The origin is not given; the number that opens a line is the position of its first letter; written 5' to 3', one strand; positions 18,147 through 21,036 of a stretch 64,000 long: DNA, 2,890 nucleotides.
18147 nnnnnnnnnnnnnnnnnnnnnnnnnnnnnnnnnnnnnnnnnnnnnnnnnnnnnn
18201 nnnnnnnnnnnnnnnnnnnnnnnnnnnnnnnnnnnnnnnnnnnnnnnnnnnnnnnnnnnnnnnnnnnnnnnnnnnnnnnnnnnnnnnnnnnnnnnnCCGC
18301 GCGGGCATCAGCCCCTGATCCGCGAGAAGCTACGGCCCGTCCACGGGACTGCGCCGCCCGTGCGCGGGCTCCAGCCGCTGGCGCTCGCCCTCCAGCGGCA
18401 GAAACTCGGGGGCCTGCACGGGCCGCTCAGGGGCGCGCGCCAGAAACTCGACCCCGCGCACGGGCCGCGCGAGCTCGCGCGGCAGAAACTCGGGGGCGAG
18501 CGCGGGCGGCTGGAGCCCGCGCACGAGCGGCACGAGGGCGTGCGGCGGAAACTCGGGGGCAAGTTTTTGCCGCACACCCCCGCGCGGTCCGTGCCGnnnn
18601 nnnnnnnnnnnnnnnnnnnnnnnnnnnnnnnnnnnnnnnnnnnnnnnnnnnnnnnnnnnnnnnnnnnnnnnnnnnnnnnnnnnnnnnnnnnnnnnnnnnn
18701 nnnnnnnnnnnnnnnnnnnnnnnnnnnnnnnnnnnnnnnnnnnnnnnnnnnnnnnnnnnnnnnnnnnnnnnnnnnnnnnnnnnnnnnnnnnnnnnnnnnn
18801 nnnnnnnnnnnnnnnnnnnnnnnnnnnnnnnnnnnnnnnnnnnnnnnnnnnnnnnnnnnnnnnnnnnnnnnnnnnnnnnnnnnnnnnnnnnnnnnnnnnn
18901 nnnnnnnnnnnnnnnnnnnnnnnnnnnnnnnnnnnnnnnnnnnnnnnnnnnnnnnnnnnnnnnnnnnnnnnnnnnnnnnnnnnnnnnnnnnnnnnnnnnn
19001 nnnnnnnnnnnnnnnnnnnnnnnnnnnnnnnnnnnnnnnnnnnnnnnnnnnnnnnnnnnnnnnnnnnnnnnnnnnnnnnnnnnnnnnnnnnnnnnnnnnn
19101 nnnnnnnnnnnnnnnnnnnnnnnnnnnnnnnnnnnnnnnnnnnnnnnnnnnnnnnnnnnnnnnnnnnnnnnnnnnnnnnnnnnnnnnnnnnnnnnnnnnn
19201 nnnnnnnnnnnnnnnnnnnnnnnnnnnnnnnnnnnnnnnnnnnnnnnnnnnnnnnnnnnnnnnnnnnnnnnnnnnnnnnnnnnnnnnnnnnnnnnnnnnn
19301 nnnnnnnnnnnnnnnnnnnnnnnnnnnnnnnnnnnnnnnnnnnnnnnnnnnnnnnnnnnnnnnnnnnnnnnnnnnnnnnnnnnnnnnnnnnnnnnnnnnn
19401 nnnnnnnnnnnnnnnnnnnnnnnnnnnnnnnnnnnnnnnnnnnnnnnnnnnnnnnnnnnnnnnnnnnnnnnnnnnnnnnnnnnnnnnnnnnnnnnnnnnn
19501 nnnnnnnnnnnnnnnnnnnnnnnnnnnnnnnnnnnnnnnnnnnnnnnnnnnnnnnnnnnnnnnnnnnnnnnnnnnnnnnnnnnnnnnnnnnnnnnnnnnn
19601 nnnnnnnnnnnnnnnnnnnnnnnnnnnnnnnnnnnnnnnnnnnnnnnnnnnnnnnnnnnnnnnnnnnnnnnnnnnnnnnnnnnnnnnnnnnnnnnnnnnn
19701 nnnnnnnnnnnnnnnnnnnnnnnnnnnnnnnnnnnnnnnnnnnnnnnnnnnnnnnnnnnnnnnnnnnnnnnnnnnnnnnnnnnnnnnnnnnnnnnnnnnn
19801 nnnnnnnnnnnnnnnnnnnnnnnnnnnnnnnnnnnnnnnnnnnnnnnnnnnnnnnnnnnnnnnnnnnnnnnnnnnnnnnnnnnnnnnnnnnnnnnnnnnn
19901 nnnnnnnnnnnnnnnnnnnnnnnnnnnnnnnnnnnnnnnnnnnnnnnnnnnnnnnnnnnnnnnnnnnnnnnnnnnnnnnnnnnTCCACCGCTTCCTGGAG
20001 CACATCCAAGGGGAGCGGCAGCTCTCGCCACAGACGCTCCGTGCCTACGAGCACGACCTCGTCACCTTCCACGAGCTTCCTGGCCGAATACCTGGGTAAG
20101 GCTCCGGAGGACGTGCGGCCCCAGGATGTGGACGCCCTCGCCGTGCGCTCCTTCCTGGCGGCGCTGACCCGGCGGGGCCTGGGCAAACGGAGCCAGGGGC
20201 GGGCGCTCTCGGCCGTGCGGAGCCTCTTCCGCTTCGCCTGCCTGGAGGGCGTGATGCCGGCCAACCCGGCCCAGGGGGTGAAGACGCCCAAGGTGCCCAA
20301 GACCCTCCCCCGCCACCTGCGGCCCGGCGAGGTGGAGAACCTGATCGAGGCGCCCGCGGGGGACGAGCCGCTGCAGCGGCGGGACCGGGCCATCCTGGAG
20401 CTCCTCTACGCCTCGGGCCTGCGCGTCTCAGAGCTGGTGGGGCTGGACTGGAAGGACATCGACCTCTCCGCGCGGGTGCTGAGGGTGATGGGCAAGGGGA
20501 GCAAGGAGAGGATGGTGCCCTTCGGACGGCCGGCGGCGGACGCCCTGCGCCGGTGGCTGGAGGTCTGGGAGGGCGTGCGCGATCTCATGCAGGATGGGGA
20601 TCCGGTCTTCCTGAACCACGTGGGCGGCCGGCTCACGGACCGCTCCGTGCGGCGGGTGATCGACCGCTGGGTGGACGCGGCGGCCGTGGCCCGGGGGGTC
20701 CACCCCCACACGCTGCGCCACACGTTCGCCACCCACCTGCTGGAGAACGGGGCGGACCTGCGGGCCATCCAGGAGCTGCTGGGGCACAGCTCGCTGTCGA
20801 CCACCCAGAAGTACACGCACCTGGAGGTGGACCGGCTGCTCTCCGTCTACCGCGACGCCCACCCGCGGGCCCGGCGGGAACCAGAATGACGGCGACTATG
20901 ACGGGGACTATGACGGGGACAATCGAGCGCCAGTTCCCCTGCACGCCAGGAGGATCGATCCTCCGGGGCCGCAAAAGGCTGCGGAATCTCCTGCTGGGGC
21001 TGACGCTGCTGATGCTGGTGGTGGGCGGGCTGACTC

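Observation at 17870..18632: About 340-bp repeat block flanked by duplicated 23-mers next to a truncated nucleoside-hydrolase gene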

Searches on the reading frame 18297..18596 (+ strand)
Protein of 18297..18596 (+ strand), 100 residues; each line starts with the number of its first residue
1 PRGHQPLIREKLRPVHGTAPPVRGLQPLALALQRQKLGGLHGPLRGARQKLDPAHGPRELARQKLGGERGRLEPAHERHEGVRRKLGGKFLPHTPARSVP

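Call 57: search_protein_representatives(protein=window:18297-18596:+)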
Query: 100 residues. Proteins with E-value up to 0.001 (for the whole library): 3; up to 1e-10: 0; up to 1e-30: 0. The best 3 are listed.
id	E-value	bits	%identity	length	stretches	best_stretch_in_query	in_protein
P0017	9.7e-06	42.7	50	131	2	23-97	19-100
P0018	6.1e-05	40.2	51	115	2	27-94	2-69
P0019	1.0e-04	39.5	60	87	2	51-96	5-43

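Call 60: find_encoding_contigs(protein=P0017, flank=5000, max_places=4)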
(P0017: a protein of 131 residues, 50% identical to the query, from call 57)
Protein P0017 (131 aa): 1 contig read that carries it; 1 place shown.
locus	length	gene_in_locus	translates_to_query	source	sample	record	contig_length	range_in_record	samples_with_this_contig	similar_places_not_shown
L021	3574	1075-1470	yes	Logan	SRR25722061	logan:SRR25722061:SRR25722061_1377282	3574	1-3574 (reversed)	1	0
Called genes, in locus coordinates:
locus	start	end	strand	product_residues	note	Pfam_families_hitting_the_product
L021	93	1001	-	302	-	PF01522:Polysacc_deac_1, PF11959:DUF3473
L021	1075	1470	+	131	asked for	-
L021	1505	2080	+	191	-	PF05685:Uma2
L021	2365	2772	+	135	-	PF00507:Oxidored_q4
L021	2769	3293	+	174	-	PF01257:2Fe-2S_thioredx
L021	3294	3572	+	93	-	?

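Call 61: find_encoding_contigs(protein=P0019, flank=5000, max_places=4)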
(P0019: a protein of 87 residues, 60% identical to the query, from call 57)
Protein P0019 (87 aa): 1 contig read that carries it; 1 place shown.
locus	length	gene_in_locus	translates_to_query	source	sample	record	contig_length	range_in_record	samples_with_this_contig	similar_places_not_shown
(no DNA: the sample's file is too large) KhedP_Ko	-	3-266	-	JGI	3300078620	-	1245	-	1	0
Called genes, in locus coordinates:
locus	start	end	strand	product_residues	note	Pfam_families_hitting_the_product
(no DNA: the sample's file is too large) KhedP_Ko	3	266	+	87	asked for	?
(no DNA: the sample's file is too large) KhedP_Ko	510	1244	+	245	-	?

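Call 64: find_encoding_contigs(protein=P0018, flank=5000, max_places=4)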
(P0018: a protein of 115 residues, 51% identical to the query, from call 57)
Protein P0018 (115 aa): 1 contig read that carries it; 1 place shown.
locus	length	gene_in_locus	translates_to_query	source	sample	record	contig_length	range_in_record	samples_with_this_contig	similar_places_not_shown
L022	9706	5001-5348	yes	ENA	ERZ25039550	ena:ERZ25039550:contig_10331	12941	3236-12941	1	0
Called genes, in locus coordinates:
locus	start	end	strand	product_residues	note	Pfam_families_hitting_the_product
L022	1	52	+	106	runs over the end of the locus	-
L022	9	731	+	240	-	PF02275:CBAH (faint)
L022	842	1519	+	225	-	-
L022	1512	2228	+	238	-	PF00413:Peptidase_M10 (faint)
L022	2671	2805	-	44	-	-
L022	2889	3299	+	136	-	-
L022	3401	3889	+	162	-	PF13279:4HBT_2, PF03061:4HBT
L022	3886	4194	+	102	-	-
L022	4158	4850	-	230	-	-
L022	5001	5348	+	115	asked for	-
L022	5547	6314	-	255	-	PF01381:HTH_3 (weak), PF13560:HTH_31 (weak)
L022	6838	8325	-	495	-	PF01381:HTH_3, PF13560:HTH_31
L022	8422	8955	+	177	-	-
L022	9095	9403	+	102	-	PF19549:DUF6072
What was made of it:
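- On MIRU/VNTR-like interspersed minisatellite: The three genomic contexts are unrelated (calls 60, 64).
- There it lies in an intergenic region between unrelated genes (call 64).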

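Call 70: find_homologous_proteins(query=A1, max_evalue=0.01)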
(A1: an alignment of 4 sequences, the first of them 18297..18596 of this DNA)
Query A1 (4 sequences) (100 aa, profile of the alignment): 5 proteins with E <= 0.01 among 8000 candidates.
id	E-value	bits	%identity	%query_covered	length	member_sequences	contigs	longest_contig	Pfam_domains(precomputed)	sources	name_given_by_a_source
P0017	4.3e-42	161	46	86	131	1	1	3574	-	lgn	-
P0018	3.0e-35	139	48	75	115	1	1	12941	-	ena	-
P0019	6.5e-34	135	48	55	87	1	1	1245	-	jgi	jgi:hypothetical protein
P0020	3.6e-15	75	46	66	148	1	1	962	-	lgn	-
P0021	4.0e-11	62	36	73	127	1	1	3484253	-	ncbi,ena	-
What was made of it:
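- Only 5 proteins matched the profile at E <= 0.01 among the 8000 candidates scored, from a collection of 5.8 billion clusters (call 70).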

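Call 72: find_encoding_contigs(protein=P0021, flank=5000, max_places=4)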
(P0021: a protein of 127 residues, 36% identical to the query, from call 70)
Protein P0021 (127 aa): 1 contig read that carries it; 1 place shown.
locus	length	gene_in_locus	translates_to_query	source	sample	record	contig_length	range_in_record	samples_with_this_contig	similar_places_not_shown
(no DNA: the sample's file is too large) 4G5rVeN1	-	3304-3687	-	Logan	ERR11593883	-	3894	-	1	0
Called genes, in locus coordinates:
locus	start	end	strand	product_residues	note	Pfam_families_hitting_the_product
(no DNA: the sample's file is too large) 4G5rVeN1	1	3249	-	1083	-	?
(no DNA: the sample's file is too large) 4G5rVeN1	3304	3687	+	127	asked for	-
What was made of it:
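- Tried and rejected: DNA for P0019 and P0021 was unavailable (calls 61, 72).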

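Call 85: search_protein_families(library=pfam, max_evalue=0.01, proteins=[L021:93-1001:-, L022:4158-4850:-])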
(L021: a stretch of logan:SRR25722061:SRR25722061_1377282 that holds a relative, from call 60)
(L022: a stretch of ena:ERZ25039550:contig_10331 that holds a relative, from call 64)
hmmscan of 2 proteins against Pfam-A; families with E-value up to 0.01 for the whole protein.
L021:93-1001:- (302 aa): 2 families
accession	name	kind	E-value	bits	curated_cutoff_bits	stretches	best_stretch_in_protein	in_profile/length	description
PF01522.26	Polysacc_deac_1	-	8.3e-17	61.7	23.1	1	52-136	21-105/124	Polysaccharide deacetylase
PF11959.13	DUF3473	-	8.6e-09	35.9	29.6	1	159-283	1-128/130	Domain of unknown function (DUF3473)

L022:4158-4850:- (230 aa): 0 families

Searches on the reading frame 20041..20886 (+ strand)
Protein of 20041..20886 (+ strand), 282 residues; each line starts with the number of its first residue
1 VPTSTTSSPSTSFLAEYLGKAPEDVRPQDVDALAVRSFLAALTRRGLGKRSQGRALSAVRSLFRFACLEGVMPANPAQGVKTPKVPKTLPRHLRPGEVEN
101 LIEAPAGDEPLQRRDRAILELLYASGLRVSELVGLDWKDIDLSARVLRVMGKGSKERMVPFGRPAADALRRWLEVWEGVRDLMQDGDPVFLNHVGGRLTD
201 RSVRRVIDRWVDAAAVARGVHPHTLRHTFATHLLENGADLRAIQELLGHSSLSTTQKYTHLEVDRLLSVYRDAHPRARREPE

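Call 13: search_protein_families(library=pfam, max_evalue=1, proteins=[window:20041-20886:+])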
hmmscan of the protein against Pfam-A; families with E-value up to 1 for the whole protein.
window:20041-20886:+ (282 aa): 5 families
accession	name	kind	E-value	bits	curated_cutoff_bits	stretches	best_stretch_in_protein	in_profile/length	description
PF00589.27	Phage_integrase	-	1e-50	172.3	27.1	1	93-262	3-169/172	Phage integrase family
PF02899.23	Phage_int_SAM_1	-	1.9e-07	31.7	22.3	1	25-70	38-83/83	Phage integrase, N-terminal SAM-like domain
PF22919.1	ATP-synt_VA_C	-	0.029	14.8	24.7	1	230-259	19-48/101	C-terminal domain of V and A type ATP synthase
PF13102.12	Phage_int_SAM_5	-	0.047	14.5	22.3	1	14-77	32-93/98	Phage integrase SAM-like domain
PF13495.12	Phage_int_SAM_4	-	0.13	13.2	27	1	26-64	37-76/85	Phage integrase, N-terminal SAM-like domain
